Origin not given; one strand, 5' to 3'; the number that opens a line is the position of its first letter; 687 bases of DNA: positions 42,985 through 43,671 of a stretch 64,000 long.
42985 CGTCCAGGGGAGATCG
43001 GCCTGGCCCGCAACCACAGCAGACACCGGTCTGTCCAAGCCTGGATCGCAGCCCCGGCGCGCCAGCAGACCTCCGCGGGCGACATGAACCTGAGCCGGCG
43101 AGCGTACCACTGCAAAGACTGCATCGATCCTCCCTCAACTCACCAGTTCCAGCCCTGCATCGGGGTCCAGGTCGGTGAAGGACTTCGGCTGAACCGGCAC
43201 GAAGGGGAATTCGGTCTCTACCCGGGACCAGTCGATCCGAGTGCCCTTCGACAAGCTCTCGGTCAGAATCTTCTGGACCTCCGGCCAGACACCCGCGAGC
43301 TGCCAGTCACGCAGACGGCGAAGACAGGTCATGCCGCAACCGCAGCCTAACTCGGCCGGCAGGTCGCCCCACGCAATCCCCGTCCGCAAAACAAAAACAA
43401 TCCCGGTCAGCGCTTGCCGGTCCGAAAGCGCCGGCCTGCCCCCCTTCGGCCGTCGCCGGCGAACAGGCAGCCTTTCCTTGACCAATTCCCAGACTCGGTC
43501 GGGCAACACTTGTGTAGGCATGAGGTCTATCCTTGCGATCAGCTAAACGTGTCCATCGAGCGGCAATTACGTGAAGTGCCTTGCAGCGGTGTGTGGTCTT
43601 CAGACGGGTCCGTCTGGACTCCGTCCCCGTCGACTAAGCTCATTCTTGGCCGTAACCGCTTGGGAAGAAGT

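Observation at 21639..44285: ~22.6-kb single-strand EPS operon opened by a NusG/UpxY-like specialised antiterminator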

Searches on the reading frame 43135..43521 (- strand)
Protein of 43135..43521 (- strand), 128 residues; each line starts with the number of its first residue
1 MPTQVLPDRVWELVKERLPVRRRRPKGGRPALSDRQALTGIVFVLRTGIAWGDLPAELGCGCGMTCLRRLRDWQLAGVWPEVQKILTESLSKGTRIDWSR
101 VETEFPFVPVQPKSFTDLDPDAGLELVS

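Call 4: search_protein_families(library=pfam, proteins=[window:43135-43521:-])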
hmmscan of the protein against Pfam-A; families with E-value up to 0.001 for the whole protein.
window:43135-43521:- (128 aa): 1 family
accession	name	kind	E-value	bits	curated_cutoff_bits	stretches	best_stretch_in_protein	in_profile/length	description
PF13340.11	DUF4096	-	6.2e-21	74.9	34.3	1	6-82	1-75/76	Putative transposase of IS4/5 family (DUF4096)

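Call 6: search_protein_families(library=ncbifam, proteins=[window:43135-43521:-], max_evalue=0.01)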
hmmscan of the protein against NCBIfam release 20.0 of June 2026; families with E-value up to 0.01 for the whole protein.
window:43135-43521:- (128 aa): 1 family
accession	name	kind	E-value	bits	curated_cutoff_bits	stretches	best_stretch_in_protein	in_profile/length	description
NF033580.1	transpos_IS5_3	equivalog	2.5e-21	76.4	110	1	5-101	4-92/258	IS5 family transposase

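Call 41: find_homologous_proteins(query=window:43135-43521:-)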
Query window:43135-43521:- (128 aa): 1487 proteins with E <= 0.001 among 1506 candidates; the best 120 are listed.
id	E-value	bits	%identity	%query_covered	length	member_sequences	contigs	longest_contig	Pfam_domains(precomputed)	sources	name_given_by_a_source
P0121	4.3e-81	287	100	100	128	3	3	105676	PF13340.12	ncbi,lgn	-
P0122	2.0e-66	240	83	100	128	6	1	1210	PF13340.12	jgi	-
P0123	3.5e-63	229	77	100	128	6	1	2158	PF13340.12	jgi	-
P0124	1.1e-59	218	72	100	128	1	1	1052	PF13340.12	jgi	jgi:transposase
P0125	1.9e-57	211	72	100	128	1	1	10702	PF13340.12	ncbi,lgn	-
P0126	5.2e-57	209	70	100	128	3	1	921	PF13340.12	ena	-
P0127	1.0e-56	208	70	100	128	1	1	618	PF13340.12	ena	-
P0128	6.3e-55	203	70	100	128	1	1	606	PF13340.12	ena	-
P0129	6.9e-54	199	67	100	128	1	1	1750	PF13340.12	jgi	jgi:transposase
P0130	4.3e-53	197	69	98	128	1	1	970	PF13340.12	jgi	jgi:transposase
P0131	4.9e-53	197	67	100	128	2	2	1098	PF13340.12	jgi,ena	-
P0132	4.9e-52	193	65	99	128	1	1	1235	PF13340.12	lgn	-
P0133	6.2e-51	190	66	100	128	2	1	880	PF13340.12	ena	-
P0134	2.8e-50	188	68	95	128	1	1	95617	PF13340.12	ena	-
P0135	2.8e-50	188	66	96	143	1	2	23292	PF13340.12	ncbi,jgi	ncbi:MAG: transposase [Phycisphaerae bacterium]|jgi:transposase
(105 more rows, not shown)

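Call 86: predict_structure(alignment_id=A9)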
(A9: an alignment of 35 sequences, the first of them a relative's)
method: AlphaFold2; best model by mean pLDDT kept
length: 128 residues; sequences in the alignment: 35
mean_pLDDT: 75.6   pTM: 0.67
mean pLDDT of the five models: 75.6, 74.9, 73.0, 72.8, 72.0
residues with pLDDT >= 90: 35; 70-90: 51; 50-70: 20; < 50: 22
segments of 3 or more residues with pLDDT < 50: 108-128
pLDDT, mean of each block of 10 residues (from residue 1): 78 90 64 88 90 83 86 90 90 74 60 42 41
secondary structure, 60 per line:
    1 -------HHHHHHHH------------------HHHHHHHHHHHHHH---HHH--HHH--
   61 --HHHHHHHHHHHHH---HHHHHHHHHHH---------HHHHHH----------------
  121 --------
elements in order: H8-15 H34-47 H63-75 H79-89 H99-104

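Call 88: fold_search(model_id=the predicted structure, library=pdb)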
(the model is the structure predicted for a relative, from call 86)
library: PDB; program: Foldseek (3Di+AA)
matches with E <= 10: 17; with E <= 0.001: 0
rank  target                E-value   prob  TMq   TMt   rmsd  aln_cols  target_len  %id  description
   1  5n9g_H                2.3e+00  0.16  0.32  0.39   7.7        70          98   10  TFIIIB -TBP/Brf2/DNA and SANT domain of Bdp1- (released 2017-06-14)
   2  9dbp_B                3.5e+00  0.08  0.29  0.29  15.2        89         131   12  Crystal structure of the LSD1/CoREST histone demethylase in complex with the cofactor FAD and the inhibitor GSK690 (released 2025-09-17)
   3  2p5v_G                4.2e+00  0.12  0.26  0.22   3.6        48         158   23  Crystal Structure of Transcriptional Regulator NMB0573 from Neisseria Meningitidis (released 2007-04-03)
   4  9d5n_CD               4.7e+00  0.03  0.19  0.10  12.0        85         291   22  48-nm doublet microtubule from Trichomonas vaginalis strain G3 (released 2025-05-14)
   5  3vep_D                5.0e+00  0.04  0.22  0.32   5.4        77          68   19  Crystal structure of SigD4 in complex with its negative regulator RsdA (released 2013-02-13)
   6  2p6t_B                5.3e+00  0.09  0.26  0.22   4.7        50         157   22  CRYSTAL STRUCTURE OF TRANSCRIPTIONAL REGULATOR NMB0573 and L-LEUCINE COMPLEX FROM NEISSERIA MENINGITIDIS (released 2007-04-03)
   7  4czz_B                5.7e+00  0.06  0.29  0.28  14.9        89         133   11  Histone demethylase LSD1(KDM1A)-CoREST3 Complex (released 2014-06-11)
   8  5n9g_C                6.0e+00  0.08  0.32  0.39   7.7        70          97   10  TFIIIB -TBP/Brf2/DNA and SANT domain of Bdp1- (released 2017-06-14)
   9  2p6t_F                7.2e+00  0.08  0.27  0.23   3.1        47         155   23  CRYSTAL STRUCTURE OF TRANSCRIPTIONAL REGULATOR NMB0573 and L-LEUCINE COMPLEX FROM NEISSERIA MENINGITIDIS (released 2007-04-03)
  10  5wlc_SZ               7.2e+00  0.03  0.20  0.12   9.6        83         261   16  The complete structure of the small subunit processome (released 2017-09-27)
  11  1vol_A                7.6e+00  0.08  0.40  0.28   4.7       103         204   13  TFIIB (HUMAN CORE DOMAIN)/TBP (A.THALIANA)/TATA ELEMENT TERNARY COMPLEX (released 1996-11-08)
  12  3q73_A                7.6e+00  0.02  0.20  0.11  12.0        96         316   16  Cryptococcus neoformans protein farnesyltransferase, apo enzyme (released 2011-08-03)
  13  2llk_MODEL_1_A        8.1e+00  0.10  0.27  0.52   4.7        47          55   15  Solution NMR structure of the N-terminal myb-like 1 domain of the human cyclin-D-binding transcription factor  (released 2011-11-23)
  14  2iw5_B                8.6e+00  0.05  0.30  0.29  13.9        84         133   10  Structural Basis for CoREST-Dependent Demethylation of Nucleosomes by the Human LSD1 Histone Demethylase (released 2006-08-09)
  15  3vep_H                9.2e+00  0.05  0.26  0.40   5.0        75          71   16  Crystal structure of SigD4 in complex with its negative regulator RsdA (released 2013-02-13)
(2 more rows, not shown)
